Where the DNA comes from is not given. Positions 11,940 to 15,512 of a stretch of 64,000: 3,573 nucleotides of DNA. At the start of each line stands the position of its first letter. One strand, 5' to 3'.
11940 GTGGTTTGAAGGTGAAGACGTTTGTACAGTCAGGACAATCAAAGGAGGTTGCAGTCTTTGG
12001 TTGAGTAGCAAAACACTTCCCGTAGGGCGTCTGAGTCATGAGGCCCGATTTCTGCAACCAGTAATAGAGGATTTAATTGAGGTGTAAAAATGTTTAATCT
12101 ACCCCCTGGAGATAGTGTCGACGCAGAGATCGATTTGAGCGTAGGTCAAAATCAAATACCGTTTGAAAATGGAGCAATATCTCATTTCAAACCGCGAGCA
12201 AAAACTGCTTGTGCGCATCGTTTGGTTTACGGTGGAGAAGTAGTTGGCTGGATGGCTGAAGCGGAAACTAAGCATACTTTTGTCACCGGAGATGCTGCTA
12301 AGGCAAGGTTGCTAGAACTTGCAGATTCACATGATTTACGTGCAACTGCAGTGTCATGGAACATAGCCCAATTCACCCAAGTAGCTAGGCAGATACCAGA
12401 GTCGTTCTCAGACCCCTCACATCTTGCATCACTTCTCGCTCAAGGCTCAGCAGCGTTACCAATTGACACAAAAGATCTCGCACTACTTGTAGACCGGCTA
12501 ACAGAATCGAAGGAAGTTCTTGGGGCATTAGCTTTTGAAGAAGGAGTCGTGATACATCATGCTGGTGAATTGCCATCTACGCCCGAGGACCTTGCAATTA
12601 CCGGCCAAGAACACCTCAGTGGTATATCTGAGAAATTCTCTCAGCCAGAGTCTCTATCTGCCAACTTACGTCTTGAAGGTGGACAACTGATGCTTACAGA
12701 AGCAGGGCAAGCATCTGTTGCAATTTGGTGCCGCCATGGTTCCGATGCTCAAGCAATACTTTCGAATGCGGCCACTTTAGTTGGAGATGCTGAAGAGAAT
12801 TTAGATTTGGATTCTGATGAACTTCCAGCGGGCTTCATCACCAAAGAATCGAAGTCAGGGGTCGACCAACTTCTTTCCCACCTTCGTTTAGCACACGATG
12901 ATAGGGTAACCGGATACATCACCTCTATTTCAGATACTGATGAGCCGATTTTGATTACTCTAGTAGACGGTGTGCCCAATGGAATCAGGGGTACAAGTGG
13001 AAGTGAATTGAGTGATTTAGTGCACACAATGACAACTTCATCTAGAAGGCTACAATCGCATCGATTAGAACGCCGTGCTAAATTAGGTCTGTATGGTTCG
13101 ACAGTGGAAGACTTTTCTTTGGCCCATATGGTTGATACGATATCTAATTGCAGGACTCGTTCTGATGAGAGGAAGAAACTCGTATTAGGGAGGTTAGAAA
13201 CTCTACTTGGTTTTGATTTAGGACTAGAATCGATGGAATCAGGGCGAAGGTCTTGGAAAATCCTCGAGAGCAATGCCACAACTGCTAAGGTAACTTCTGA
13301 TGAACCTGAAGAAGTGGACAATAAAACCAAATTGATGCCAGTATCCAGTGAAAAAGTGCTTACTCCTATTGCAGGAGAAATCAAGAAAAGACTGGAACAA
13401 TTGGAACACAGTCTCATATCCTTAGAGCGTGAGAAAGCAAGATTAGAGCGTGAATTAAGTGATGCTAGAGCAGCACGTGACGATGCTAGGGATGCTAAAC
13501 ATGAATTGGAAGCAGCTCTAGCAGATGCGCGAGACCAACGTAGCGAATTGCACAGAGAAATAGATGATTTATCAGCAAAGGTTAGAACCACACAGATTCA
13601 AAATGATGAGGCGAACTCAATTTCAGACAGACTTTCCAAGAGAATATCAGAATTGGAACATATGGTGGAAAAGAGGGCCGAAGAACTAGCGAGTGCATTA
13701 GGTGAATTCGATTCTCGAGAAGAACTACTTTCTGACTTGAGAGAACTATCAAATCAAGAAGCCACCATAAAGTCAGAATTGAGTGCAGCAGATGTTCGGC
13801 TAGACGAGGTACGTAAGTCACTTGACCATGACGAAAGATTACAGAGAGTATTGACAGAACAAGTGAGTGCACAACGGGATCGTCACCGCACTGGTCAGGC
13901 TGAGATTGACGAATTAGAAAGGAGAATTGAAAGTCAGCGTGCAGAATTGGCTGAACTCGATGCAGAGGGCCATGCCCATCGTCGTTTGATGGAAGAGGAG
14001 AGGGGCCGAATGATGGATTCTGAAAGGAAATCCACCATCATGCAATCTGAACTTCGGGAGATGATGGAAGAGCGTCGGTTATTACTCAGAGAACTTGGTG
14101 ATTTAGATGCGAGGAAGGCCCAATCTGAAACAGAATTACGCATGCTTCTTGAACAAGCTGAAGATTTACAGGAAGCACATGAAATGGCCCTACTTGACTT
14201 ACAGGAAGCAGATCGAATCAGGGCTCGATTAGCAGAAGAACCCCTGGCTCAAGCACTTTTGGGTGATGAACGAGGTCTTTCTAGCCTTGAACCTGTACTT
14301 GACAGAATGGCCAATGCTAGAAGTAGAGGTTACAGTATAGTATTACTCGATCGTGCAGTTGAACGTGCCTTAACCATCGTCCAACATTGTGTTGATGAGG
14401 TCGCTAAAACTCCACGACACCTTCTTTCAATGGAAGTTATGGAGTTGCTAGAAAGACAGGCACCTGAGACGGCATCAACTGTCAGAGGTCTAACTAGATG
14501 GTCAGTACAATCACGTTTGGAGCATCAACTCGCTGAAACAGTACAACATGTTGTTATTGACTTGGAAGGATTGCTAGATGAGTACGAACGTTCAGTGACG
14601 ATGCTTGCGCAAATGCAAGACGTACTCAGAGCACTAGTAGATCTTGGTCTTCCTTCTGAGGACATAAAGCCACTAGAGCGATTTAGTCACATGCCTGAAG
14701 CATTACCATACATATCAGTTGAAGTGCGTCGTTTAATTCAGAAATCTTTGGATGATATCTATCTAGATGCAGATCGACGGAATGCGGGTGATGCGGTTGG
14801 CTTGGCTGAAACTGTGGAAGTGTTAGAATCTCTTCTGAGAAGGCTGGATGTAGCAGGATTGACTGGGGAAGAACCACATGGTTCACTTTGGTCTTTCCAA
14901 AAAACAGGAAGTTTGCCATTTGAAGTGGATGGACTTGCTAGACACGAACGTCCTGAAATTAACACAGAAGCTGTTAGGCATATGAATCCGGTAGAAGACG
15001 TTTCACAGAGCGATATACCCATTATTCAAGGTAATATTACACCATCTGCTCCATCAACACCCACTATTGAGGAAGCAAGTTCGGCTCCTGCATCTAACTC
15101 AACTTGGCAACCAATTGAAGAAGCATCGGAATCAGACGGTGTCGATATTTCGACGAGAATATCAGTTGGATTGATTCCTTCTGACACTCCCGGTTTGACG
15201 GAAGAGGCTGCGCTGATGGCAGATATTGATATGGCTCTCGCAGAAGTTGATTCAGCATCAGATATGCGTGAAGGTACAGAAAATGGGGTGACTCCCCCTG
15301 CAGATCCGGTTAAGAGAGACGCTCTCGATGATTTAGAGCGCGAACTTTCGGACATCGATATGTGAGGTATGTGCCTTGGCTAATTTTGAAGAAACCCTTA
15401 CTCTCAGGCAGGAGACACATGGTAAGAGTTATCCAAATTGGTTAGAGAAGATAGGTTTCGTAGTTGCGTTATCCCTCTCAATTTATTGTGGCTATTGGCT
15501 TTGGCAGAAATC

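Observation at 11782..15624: Roadblock/LC7 gene coupled to a 1091-aa coiled-coil giant with its own Roadblock-like segment, and no GTPase partner in sight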

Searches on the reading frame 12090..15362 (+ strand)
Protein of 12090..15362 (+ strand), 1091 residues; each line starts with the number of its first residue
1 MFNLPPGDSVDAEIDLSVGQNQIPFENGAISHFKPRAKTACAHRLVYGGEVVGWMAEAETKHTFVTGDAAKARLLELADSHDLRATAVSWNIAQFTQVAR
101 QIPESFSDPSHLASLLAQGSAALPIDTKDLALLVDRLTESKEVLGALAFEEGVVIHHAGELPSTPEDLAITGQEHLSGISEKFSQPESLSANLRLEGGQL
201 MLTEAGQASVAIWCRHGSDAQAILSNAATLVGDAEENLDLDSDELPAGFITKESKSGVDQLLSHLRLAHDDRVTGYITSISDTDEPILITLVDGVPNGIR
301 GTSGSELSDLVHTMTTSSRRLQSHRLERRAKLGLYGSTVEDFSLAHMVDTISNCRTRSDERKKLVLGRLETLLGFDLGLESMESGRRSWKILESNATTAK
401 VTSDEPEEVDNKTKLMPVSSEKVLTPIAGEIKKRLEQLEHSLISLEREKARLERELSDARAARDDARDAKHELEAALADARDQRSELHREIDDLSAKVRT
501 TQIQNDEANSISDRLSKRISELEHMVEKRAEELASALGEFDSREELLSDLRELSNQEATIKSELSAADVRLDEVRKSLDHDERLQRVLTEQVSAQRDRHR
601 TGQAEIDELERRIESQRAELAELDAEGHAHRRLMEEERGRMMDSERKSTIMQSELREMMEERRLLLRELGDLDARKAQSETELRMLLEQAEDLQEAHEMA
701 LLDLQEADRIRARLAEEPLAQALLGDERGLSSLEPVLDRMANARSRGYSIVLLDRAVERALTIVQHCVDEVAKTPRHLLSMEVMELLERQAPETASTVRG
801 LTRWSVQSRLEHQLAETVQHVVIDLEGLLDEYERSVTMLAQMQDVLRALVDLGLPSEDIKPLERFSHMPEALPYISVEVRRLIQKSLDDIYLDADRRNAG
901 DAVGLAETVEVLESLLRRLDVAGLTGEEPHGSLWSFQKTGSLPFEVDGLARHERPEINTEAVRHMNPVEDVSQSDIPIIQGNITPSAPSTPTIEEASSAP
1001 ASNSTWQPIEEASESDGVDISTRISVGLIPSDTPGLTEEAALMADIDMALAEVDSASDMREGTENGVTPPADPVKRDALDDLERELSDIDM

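Call 3: search_protein_families(library=pfam, proteins=[window:12090-15362:+], max_evalue=1)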
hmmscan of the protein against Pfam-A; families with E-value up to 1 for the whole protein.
window:12090-15362:+ (1091 aa): 2 families
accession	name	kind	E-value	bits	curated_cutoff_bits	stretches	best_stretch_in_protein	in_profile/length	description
PF10158.14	LOH1CR12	-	0.15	12.6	24.7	1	513-585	52-124/131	Tumour suppressor protein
PF22813.1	TcaA_2nd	-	0.24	12.2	26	0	501-566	10-75/103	TcaA protein second domain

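Call 8: find_homologous_proteins(query=window:12090-15362:+, max_evalue=0.001)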
Query window:12090-15362:+ (1091 aa): 29 proteins with E <= 0.001 among 8000 candidates.
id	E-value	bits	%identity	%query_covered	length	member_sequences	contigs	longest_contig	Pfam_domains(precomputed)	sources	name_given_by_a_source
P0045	0.0e+0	2321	100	100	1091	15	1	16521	-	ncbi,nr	ncbi:MAG: hypothetical protein VX906_04485 [Candidatus Thermoplasmatota archaeon]|nr:hypothetical pr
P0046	0.0e+0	1839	78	100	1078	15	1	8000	-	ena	-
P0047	0.0e+0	1837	78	100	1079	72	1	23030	-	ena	-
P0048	0.0e+0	1835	79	100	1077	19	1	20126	-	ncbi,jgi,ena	-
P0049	0.0e+0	1831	78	100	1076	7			-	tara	tara:strand:+ start:672 stop:3902 length:3231 start_codon:yes stop_codon:yes gene_type:complete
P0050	0.0e+0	1820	78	100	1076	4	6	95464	-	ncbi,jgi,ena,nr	ncbi:MAG: hypothetical protein QF722_00075 [Candidatus Thalassarchaeaceae archaeon]|jgi:hypothetical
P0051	0.0e+0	1820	78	100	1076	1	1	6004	-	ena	-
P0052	0.0e+0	1819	78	100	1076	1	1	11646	-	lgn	-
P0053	0.0e+0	1817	78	100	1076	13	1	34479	-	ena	-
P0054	0.0e+0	1816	78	100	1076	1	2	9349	-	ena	-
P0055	0.0e+0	1816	78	100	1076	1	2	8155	-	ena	-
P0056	0.0e+0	1816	77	100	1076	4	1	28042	-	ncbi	-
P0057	0.0e+0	1815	78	100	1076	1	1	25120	-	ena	-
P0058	0.0e+0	1813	78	100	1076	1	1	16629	-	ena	-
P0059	0.0e+0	1810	78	100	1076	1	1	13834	-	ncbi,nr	ncbi:MAG: hypothetical protein QF454_05490 [Candidatus Thalassarchaeaceae archaeon]|nr:hypothetical 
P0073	5.7e-248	844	43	100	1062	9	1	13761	-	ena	-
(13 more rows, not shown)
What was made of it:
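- JGI names one orthologue 'predicted nucleic acid-binding Zn-ribbon protein' (call 8).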

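Call 17: find_encoding_contigs(protein=P0073, flank=10000, max_places=3)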
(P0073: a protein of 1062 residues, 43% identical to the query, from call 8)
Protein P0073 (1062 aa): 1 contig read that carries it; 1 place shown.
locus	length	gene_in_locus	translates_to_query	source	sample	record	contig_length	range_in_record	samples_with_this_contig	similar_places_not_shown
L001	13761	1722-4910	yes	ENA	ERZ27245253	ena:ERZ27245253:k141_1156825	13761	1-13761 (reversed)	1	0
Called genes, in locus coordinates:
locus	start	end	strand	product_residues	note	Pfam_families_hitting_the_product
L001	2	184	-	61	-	?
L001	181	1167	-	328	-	PF22082:TtuA_LIM_N, PF01171:ATP_bind_3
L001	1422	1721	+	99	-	-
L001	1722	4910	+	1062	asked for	-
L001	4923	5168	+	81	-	-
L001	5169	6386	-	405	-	-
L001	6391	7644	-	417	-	PF01882:DUF58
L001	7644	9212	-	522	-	PF14258:DUF4350 (weak)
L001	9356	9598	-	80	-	PF05239:PRC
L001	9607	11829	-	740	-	PF02359:CDC48_N, PF02933:CDC48_2, PF05496:RuvB_N (weak), PF00004:AAA, PF13191:AAA_16 (weak), PF17862:AAA_lid_3, PF00004:AAA, PF17862:AAA_lid_3, +22 more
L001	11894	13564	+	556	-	PF00171:Aldedh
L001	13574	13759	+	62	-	?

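Call 18: search_protein_families(library=pfam, alignment_id=A2, max_evalue=1)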
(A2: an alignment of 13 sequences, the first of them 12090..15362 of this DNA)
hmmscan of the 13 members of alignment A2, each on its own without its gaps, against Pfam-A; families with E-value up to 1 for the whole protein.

A. member 1, window:12090-15362:+ (1091 aa): 2 families
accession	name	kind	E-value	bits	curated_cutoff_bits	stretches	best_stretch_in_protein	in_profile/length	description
PF10158.14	LOH1CR12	-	0.15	12.6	24.7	1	513-585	52-124/131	Tumour suppressor protein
PF22813.1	TcaA_2nd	-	0.24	12.2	26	0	501-566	10-75/103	TcaA protein second domain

B. families by the number of members that match (of 13 scanned): 14 families
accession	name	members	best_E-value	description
PF07889.17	DUF1664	8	0.0011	Protein of unknown function (DUF1664)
PF03259.23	Robl_LC7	4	5.3e-05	Roadblock/LC7 domain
PF01203.25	T2SSN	3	0.0024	Type II secretion system (T2SS), protein N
PF09941.14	DUF2173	2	0.077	Uncharacterized conserved protein (DUF2173)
PF10158.14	LOH1CR12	2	0.15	Tumour suppressor protein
PF06009.19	Laminin_II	1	0.0094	Laminin Domain II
PF07160.18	SKA1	1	0.036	Spindle and kinetochore-associated protein 1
PF02081.20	TrpBP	1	0.1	Tryptophan RNA-binding attenuator protein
PF03830.20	PTSIIB_sorb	1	0.16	PTS system sorbose subfamily IIB component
PF16726.11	OCRL_clath_bd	1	0.21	Inositol polyphosphate 5-phosphatase clathrin binding domain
PF22813.1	TcaA_2nd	1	0.24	TcaA protein second domain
PF13748.11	ABC_membrane_3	1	0.28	ABC transporter transmembrane region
PF10498.14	IFT57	1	0.36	Intra-flagellar transport protein 57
PF07878.17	RHH_5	1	0.49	CopG-like RHH_1 or ribbon-helix-helix domain, RHH_5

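Call 38: find_related_loci(query=A5, collection=genome_contigs, flank=6000)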
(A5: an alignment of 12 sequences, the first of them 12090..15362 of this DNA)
Query A5 (1091 aa) in genome_contigs; peptide patterns used: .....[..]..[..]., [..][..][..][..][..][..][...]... (x = any residue, [..] = any of these).
599 stretches matched a pattern (row limit reached: there are more); 241 encode a relative of the query (tblastn E <= 1e-3); the best 80 are kept; 80 distinct loci.
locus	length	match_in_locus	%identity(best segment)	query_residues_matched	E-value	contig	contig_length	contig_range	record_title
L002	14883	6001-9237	78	1-1091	0e+0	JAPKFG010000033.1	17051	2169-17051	MAG: Candidatus Poseidoniales archaeon isolate ANT-136 NODE_1846_length_17051_cov_13.425335, whole genome shotgun sequen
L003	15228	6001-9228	78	1-1091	0e+0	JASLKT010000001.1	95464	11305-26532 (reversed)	MAG: Candidatus Thalassarchaeaceae archaeon isolate ETNP1_MAG_7 NODE_1_length_95464_cov_13.718641, whole genome shotgun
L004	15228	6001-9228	77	1-1091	0e+0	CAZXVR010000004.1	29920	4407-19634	MAG TPA_asm: uncultured Candidatus Poseidoniales archaeon isolate SRP077602_co4_142 genome assembly, contig: NODE_2461_l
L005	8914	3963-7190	78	1-1091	0e+0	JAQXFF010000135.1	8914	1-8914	MAG: Candidatus Thalassarchaeaceae archaeon isolate cluster2-bin.256 k141_1365422, whole genome shotgun sequence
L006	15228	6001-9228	78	1-1091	0e+0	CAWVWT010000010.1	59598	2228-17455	MAG TPA_asm: uncultured Candidatus Poseidoniales archaeon isolate ERR3589563_binner12_51 genome assembly, contig: ERZ746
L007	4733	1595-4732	78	1-1060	0e+0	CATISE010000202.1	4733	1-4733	MAG: Marine Group II euryarchaeote MED-G33 isolate bin.838 MAG genome assembly, contig: k119_6958003, whole genome shotg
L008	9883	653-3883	79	1-1091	0e+0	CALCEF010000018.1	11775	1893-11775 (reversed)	MAG TPA_asm: uncultured euryarchaeote isolate ERR598975_bin.65_CONCOCT_v1.1_MAG genome assembly, contig: ERZ833381.846,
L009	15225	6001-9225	77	1-1091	0e+0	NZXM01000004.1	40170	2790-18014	MAG: Methanobacteriota archaeon isolate NAT36 1612, whole genome shotgun sequence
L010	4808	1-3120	78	37-1091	0e+0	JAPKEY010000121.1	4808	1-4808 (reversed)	MAG: Candidatus Poseidoniales archaeon isolate ANT-128 NODE_12786_length_4808_cov_4.811487, whole genome shotgun sequenc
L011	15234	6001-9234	72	1-1091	0e+0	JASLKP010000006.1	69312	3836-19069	MAG: Candidatus Thalassarchaeaceae archaeon isolate ETNP1_MAG_34 NODE_6_length_69312_cov_5.791161, whole genome shotgun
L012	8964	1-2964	78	92-1091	0e+0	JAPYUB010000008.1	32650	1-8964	MAG: Candidatus Thalassarchaeaceae archaeon isolate PW8.concoct.221 PW8_1635_length_32650_cov_9.939623, whole genome sho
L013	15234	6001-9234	70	1-1091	0e+0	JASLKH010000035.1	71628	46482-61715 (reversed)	MAG: Candidatus Thalassarchaeaceae archaeon isolate ETNP1_MAG_25 c_000000861332, whole genome shotgun sequence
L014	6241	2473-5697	72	1-1091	0e+0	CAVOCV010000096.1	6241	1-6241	MAG: Candidatus Thalassarchaeaceae archaeon isolate CBN3_331.39 genome assembly, contig: Ga0302139_10005437, whole genom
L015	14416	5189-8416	78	1-1091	0e+0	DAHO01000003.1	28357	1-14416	MAG TPA_asm: Euryarchaeota archaeon UBA602 UBA602_contig_20122, whole genome shotgun sequence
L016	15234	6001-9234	71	1-1091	0e+0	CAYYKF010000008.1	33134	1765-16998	MAG TPA_asm: uncultured Candidatus Poseidoniales archaeon isolate SRP077602_co9_567 genome assembly, contig: NODE_1277_l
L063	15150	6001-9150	38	1-1091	0e+0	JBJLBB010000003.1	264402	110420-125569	MAG: Candidatus Poseidoniaceae archaeon isolate LRMED-012 MGIIa-LRMED-012-C3, whole genome shotgun sequence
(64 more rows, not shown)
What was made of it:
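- The 80 best genome loci are Poseidoniales or unclassified marine (eury)archaeal MAGs, plus one contig binned as the bacterium Yoonia (call 38).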

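Call 46: search_protein_families(library=pfam, alignment_id=A5, max_evalue=0.1)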
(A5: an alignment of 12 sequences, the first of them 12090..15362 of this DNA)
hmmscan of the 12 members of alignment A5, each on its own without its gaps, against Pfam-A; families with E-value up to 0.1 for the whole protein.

A. member 1, window:12090-15362:+ (1091 aa): 0 families

B. families by the number of members that match (of 12 scanned): 12 families
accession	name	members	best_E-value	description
PF03259.23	Robl_LC7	3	0.0006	Roadblock/LC7 domain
PF07889.17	DUF1664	1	0.011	Protein of unknown function (DUF1664)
PF06103.16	DUF948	1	0.014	Bacterial protein of unknown function (DUF948)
PF23153.1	Aip3p_Bud6_N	1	0.016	Aip3p/Bud6 N-terminal domain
PF06008.19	Laminin_I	1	0.02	Laminin Domain I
PF05192.23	MutS_III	1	0.025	MutS domain III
PF13851.11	GAS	1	0.025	Growth-arrest specific micro-tubule binding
PF02561.19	FliS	1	0.026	Flagellar protein FliS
PF01203.25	T2SSN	1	0.029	Type II secretion system (T2SS), protein N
PF14451.12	Ub-Mut7C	1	0.029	Mut7-C ubiquitin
PF02609.21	Exonuc_VII_S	1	0.068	Exonuclease VII small subunit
PF20663.3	COG4_N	1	0.073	Conserved oligomeric Golgi complex subunit 4, N-terminal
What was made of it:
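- On Roadblock/LC7 superfamily: giant residues 127-235: PF03259 in 4 of 13 and 3 of 12 orthologues (calls 18, 46).
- Tried and rejected: No such Pfam hit appeared at the thresholds used (E<=1 in calls 3 and 18; E<=0.1 in call 46) in any of the giant sequences scanned, so I dropped the idea.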

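Call 47: search_solved_structures(query=A5, max_evalue=0.01)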
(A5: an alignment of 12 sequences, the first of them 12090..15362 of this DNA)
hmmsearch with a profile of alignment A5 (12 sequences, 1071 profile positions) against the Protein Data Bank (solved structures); distinct sequences matched with E-value up to 0.01: 2.
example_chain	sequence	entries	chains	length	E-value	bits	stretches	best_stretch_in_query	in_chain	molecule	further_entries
3leq_A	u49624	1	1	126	0.00029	22.3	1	132-237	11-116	uncharacterized protein cvnB5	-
5h07_D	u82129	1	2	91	0.0013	20.2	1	433-518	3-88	TNFAIP3-interacting protein 2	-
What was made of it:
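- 14241..14969 (+): Giant protein, residues 718-960. Orphan C-terminal domain and the most conserved part of the protein. Motifs include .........L, TPR.LLS, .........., RPEALP and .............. No Pfam or PDB match (calls 18, 46, 47).
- On Roadblock/LC7 superfamily: giant residues 127-235: CvnB5 at 2.9e-4 (call 47).
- Closest known: Streptomyces conservon protein CvnB. Same: CvnB5 (PDB 3leq) is the best solved-structure sequence match for the giant's Roadblock domain, at 2.9e-4 (call 47).
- The whole-protein profile matches no ATPase head in Pfam or PDB (calls 46, 47).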

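Call 58: search_protein_families(library=ncbifam, proteins=[window:12090-15362:+, L063:5654-5992:+], max_evalue=0.1)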
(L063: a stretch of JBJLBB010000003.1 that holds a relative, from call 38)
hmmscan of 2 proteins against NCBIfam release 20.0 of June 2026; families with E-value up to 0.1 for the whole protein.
window:12090-15362:+ (1091 aa): 8 families
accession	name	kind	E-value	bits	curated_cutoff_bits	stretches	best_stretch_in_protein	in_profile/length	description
TIGR02169.1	SMC_prok_A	equivalog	5.5e-09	34.3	729.4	1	430-736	679-974/1165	chromosome segregation protein SMC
NF002572.0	PRK02224.1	equivalog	3.3e-07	29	1087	1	421-848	186-600/888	DNA double-strand break repair ATPase Rad50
TIGR02168.1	SMC_prok_B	equivalog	1e-06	26.8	567.35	1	432-706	685-963/1181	chromosome segregation protein SMC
NF045487.1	ASRP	equivalog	0.00011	21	300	1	431-543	353-468/593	archaea-specific SMC-related protein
TIGR04320.1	Surf_Exclu_PgrA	domain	0.0028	17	70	1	422-510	253-343/360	SEC10/PgrA surface exclusion domain-containing protein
NF045780.1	TrlF_fam_ATP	equivalog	0.0036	16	350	1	366-702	359-682/944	TrlF family AAA-like ATPase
NF041035.1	Rad50_Halo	equivalog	0.046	12.1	1000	1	430-674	195-440/883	DNA double-strand break repair ATPase Rad50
TIGR04527.1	mycoplas_twoTM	subfamily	0.062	13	125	0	478-577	43-129/248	MG_279/MG_280 family protein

L063:5654-5992:+ (113 aa): 0 families
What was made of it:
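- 13368..14240 (+): Giant protein, residues 427-717. About 290 residues of coiled coil. Conserved Gly-containing breaks at about residues 538 (ALGEF) and 670 (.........). SMC/Rad50 models match this stretch only (call 58).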

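Call 59: search_protein_families(library=padloc, proteins=[window:12090-15362:+], max_evalue=0.01)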
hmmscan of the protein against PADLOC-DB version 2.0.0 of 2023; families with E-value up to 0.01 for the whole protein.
window:12090-15362:+ (1091 aa): 2 families
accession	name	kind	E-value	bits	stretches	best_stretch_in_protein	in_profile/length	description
PDLC03868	LmuB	-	1.5e-05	21.5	1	432-718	520-800/1035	-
PDLC00581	JetC3|JetC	-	0.001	14.9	1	420-710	842-1123/1473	DUF3584 domain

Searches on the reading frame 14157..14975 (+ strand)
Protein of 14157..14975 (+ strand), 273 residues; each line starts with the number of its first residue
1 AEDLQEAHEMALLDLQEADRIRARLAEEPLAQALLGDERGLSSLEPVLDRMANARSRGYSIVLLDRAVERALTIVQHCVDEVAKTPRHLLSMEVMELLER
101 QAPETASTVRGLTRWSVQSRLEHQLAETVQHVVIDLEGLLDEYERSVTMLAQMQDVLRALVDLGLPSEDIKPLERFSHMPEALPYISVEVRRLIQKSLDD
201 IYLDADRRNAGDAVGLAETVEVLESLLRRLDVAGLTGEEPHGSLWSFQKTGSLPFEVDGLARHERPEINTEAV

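Call 62: find_homologous_proteins(query=A7, max_evalue=0.01)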
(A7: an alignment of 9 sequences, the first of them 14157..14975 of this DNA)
Query A7 (9 sequences) (273 aa, profile of the alignment): 144 proteins with E <= 0.01 among 8000 candidates; the best 120 are listed.
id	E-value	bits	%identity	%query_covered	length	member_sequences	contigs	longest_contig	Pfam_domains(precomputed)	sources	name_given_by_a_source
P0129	3.6e-136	471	90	100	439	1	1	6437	-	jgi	jgi:hypothetical protein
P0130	1.2e-135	469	94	100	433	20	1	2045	-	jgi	-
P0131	3.0e-135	468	59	94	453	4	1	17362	-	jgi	jgi:hypothetical protein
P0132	8.3e-134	463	56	100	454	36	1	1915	-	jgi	jgi:hypothetical protein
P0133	3.2e-133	461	61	94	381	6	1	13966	-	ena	-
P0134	5.3e-133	461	58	100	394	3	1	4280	-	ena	-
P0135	1.5e-132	459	59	97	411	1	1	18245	-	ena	-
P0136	2.4e-132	458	58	99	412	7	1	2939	-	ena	-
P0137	7.5e-132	457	58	99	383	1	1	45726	-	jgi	jgi:hypothetical protein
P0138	1.8e-131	456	58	97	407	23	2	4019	-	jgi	jgi:hypothetical protein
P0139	2.2e-131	455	58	97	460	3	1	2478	-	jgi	jgi:hypothetical protein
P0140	2.6e-131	455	58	97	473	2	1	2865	-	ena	-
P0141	3.4e-131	455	58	95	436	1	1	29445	-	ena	-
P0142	6.3e-131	454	58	99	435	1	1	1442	-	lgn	-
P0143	2.3e-130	452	58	97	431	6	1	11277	-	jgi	-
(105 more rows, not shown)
